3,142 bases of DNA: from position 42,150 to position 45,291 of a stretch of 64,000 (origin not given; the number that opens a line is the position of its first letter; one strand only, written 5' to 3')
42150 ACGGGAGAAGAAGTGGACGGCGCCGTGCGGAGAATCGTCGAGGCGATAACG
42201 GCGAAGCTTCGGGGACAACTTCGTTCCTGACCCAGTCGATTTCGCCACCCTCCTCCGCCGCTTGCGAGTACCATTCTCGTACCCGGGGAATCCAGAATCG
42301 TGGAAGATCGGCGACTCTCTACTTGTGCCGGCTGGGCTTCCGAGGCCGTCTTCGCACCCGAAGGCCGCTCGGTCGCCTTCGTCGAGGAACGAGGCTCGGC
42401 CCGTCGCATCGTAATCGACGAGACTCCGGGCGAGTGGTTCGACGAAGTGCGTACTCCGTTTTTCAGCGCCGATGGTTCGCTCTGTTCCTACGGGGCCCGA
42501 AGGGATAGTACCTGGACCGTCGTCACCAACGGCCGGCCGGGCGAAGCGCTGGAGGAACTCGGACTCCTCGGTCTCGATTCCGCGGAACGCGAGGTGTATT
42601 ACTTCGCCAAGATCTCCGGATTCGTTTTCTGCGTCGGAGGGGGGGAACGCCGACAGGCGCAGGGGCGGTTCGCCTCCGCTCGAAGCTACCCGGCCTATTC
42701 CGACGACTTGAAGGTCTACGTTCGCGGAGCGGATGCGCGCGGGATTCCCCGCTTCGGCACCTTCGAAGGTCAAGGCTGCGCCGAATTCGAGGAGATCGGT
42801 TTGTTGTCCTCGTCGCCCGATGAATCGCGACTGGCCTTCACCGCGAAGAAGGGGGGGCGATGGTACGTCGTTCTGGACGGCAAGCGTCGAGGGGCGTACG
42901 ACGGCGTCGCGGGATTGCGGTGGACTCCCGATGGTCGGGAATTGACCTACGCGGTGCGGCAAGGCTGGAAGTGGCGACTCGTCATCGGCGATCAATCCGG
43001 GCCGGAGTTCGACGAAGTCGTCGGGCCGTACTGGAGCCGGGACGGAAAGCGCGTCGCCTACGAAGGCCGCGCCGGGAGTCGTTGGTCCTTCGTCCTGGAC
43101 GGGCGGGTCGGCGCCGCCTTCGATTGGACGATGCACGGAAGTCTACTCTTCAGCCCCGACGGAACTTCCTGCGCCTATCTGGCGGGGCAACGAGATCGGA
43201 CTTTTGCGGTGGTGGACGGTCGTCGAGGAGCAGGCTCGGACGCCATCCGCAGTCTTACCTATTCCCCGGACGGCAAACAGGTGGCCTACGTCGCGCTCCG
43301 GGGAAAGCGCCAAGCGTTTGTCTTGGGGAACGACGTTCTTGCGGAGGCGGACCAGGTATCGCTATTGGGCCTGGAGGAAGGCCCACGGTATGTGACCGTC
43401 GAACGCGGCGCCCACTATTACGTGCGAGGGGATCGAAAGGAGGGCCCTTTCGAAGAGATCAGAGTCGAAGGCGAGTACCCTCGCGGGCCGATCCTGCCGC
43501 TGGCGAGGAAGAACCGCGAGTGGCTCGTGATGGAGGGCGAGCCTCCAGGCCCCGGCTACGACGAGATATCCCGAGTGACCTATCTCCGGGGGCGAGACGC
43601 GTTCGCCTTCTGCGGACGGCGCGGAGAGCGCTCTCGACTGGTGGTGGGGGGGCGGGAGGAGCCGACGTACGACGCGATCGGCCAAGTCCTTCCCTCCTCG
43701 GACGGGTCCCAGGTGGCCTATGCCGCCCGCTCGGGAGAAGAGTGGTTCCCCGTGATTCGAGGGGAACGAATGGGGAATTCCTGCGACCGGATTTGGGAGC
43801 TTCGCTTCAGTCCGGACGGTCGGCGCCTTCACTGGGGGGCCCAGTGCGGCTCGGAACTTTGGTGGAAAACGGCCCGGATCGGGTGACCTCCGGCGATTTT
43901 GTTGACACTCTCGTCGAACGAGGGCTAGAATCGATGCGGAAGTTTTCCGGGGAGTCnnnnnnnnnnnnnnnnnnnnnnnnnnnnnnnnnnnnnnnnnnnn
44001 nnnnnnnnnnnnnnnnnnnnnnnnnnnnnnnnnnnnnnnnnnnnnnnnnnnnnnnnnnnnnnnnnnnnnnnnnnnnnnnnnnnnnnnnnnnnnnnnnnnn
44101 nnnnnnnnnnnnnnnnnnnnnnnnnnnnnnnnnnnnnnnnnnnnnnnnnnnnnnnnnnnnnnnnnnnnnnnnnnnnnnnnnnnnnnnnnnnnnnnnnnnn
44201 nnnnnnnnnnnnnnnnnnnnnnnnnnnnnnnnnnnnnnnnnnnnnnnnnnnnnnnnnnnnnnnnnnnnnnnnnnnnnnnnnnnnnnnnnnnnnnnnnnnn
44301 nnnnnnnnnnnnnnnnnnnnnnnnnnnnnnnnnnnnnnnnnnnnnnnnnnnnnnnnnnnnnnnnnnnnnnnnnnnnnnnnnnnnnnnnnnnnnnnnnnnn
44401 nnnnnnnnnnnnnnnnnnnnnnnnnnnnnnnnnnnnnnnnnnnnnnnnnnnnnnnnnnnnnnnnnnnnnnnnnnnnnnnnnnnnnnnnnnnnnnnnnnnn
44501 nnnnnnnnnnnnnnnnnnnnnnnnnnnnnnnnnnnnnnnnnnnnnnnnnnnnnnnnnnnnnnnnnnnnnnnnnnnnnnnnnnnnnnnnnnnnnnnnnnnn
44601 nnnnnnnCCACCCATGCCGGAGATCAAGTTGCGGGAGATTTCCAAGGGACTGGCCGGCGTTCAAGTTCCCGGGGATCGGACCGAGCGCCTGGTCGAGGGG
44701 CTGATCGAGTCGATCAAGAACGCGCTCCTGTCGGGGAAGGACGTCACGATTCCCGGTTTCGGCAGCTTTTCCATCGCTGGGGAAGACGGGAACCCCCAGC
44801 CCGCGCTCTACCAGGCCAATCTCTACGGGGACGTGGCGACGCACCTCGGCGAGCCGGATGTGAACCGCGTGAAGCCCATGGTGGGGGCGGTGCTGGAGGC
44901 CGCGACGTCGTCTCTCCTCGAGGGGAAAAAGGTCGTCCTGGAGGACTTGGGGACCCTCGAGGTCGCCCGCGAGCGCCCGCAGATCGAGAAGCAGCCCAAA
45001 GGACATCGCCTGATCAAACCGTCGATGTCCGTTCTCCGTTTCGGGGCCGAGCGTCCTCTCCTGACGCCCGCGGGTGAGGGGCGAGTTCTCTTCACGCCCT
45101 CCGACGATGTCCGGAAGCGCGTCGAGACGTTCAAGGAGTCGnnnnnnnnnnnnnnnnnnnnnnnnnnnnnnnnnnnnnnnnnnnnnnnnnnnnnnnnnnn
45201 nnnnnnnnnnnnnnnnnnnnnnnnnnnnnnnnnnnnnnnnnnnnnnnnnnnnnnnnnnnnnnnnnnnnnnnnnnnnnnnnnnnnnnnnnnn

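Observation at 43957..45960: Unusual regulator: single-chain tandem HU/IHF-like domains fused to receiver-like and RsbW-type kinase domains, preceded by a stand-alone MshEN/T2SSE_N-like protein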

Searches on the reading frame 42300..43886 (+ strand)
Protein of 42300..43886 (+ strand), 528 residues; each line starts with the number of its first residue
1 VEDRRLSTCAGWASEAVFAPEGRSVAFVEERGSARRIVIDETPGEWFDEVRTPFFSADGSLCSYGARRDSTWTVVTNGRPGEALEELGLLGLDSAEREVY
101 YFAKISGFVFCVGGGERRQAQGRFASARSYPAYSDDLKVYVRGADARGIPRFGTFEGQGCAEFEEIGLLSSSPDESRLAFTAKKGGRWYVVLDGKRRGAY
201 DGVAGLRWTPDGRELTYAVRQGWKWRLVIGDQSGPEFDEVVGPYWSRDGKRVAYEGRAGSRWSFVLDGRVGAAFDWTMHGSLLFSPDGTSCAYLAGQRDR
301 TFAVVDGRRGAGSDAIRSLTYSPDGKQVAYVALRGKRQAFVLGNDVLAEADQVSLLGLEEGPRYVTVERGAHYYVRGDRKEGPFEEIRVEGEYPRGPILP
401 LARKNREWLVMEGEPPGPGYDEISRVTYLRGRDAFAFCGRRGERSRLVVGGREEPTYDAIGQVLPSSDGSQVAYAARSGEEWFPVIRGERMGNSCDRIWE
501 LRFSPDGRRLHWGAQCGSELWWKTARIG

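Call 3: search_protein_families(library=pfam, proteins=[window:42300-43886:+], max_evalue=1)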
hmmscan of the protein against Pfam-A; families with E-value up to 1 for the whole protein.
window:42300-43886:+ (528 aa): 7 families
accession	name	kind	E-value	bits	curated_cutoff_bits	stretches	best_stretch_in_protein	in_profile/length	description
PF07676.18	PD40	-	2.5e-09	37.3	20.9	0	320-332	15-27/38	WD40-like Beta Propeller Repeat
PF09142.17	TruB_C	-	0.00069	19.7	28.7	1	16-34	30-48/56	tRNA Pseudouridine synthase II, C terminal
PF00400.38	WD40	-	0.0011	19.9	27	0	313-329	11-27/39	WD domain, G-beta repeat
PF10647.15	Gmad1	-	0.0057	17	20.5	1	299-340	8-49/251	Lipoprotein LpqB beta-propeller domain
PF06832.18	BiPBP_C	-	0.035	14.4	26.8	1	170-212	27-70/90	Penicillin-Binding Protein C-terminus Family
PF12894.13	ANAPC4_WD40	-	0.045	14.4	22.9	0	195-222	33-60/91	Anaphase-promoting complex subunit 4 WD40 domain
PF10584.14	Proteasome_A_N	-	0.21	11.8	27.7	0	319-326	5-13/23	Proteasome subunit A N-terminal signature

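Call 4: search_protein_families(library=ncbifam, proteins=[window:42300-43886:+], max_evalue=1)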
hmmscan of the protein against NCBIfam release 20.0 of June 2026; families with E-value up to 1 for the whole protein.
window:42300-43886:+ (528 aa): 4 families
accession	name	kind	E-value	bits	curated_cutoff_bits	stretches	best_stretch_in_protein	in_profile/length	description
NF045725.1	TmcD_fam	equivalog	3.9e-25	88.6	440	4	169-253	310-396/412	electron transfer complex subunit TmcD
TIGR02800.1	propeller_TolB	equivalog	1.9e-05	23.8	343.15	0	4-66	316-384/418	Tol-Pal system beta propeller repeat protein TolB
NF033523.0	lasso_peptidase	equivalog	0.00095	18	400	1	172-222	96-153/638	Atxe2 family lasso peptide isopeptidase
NF002183.0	PRK01029.1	equivalog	0.0027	16.8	405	0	320-341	333-355/429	Tol-Pal system protein TolB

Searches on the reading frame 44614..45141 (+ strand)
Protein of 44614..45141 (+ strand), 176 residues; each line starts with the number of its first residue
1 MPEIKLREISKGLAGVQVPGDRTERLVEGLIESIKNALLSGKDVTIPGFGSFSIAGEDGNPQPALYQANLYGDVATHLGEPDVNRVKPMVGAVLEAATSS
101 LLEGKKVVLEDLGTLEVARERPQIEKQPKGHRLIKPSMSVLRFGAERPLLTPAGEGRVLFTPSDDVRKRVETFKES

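Call 23: predict_structure(alignment_id=A3)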
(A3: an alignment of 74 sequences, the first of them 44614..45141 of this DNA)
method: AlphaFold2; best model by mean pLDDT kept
length: 176 residues; sequences in the alignment: 74
mean_pLDDT: 87.9   pTM: 0.80
mean pLDDT of the five models: 87.9, 88.0, 87.2, 87.0, 83.1
residues with pLDDT >= 90: 93; 70-90: 73; 50-70: 9; < 50: 1
segments of 3 or more residues with pLDDT < 50: none
pLDDT, mean of each block of 10 residues (from residue 1): 88 66 87 93 93 88 85 91 89 92 93 92 89 89 90 88 92 71
secondary structure, 60 per line:
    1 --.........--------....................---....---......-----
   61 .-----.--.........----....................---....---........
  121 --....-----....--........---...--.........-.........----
elements in order: E3-5 H6-11 H20-39 E43-46 E50-55 H70-78 H83-102 E106-109 E113-120 E123-126 E132-135 E138-145 E149-151 E154-162 H164-172

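Call 26: fold_search(model_id=the predicted structure, library=pdb)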
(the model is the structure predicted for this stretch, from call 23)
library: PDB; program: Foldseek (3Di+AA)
matches with E <= 10: 483; with E <= 0.001: 22
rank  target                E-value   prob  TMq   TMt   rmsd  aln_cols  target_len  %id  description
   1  2iif_A                1.5e-08  1.00  0.70  0.61   5.6       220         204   15  single chain Integration Host Factor mutant protein (scIHF2-K45aE) in complex with DNA (released 2007-02-20)
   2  2iie_A                3.0e-08  1.00  0.71  0.62   5.6       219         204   16  single chain Integration Host Factor protein (scIHF2) in complex with DNA (released 2007-02-20)
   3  3rhi_C                4.2e-05  1.00  0.39  0.70   2.3        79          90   28  DNA-binding protein HU from Bacillus anthracis (released 2011-04-20)
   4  3rhi_A                8.1e-05  1.00  0.40  0.74   2.2        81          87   26  DNA-binding protein HU from Bacillus anthracis (released 2011-04-20)
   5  5lvt_A                1.2e-04  1.00  0.40  0.72   2.1        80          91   26  Structure of HU protein from Lactococcus lactis (released 2017-10-25)
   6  8flj_F                1.2e-04  1.00  0.37  0.63   3.1        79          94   20  Cas1-Cas2/3 integrase and IHF bound to CRISPR leader, repeat and foreign DNA (released 2023-09-06)
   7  9a4h_B                1.6e-04  1.00  0.39  0.68   2.2        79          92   23  Integrative model of ACP-DBH1 by crosslinking MS and deep learning (released 2024-09-18)
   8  1p71_A                1.7e-04  1.00  0.39  0.71   1.8        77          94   23  Anabaena HU-DNA corcrystal structure (TR3) (released 2003-05-13)
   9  1p71_B                1.9e-04  1.00  0.40  0.71   2.2        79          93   23  Anabaena HU-DNA corcrystal structure (TR3) (released 2003-05-13)
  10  1ouz_B                2.1e-04  1.00  0.34  0.59  11.5       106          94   19  Crystal structure of a mutant IHF (BetaE44A) complexed with a variant H' Site (T44A) (released 2003-07-15)
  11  2ht0_B                2.2e-04  1.00  0.37  0.64   3.0        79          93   22  IHF bound to doubly nicked DNA (released 2006-11-28)
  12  4dky_A                2.4e-04  1.00  0.38  0.66   2.5        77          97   21  Crystal structure Analysis of N terminal region containing the dimerization domain and DNA binding domain of HU protei (released 2013-02-06)
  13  4pt4_A                2.4e-04  1.00  0.38  0.64   2.7        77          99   21  Crystal structure Analysis of N terminal region containing the dimerization domain and DNA binding domain of HU protei (released 2014-05-21)
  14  1p51_A                2.7e-04  1.00  0.39  0.71   2.0        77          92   23  Anabaena HU-DNA cocrystal structure (AHU6) (released 2003-05-13)
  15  4dky_B                2.7e-04  1.00  0.39  0.65   2.5        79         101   20  Crystal structure Analysis of N terminal region containing the dimerization domain and DNA binding domain of HU protei (released 2013-02-06)
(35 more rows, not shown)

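Call 38: find_homologous_proteins(query=window:44614-45141:+, max_evalue=0.001)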
Query window:44614-45141:+: 183 candidates shared short words with the query, none scored E <= 0.001.
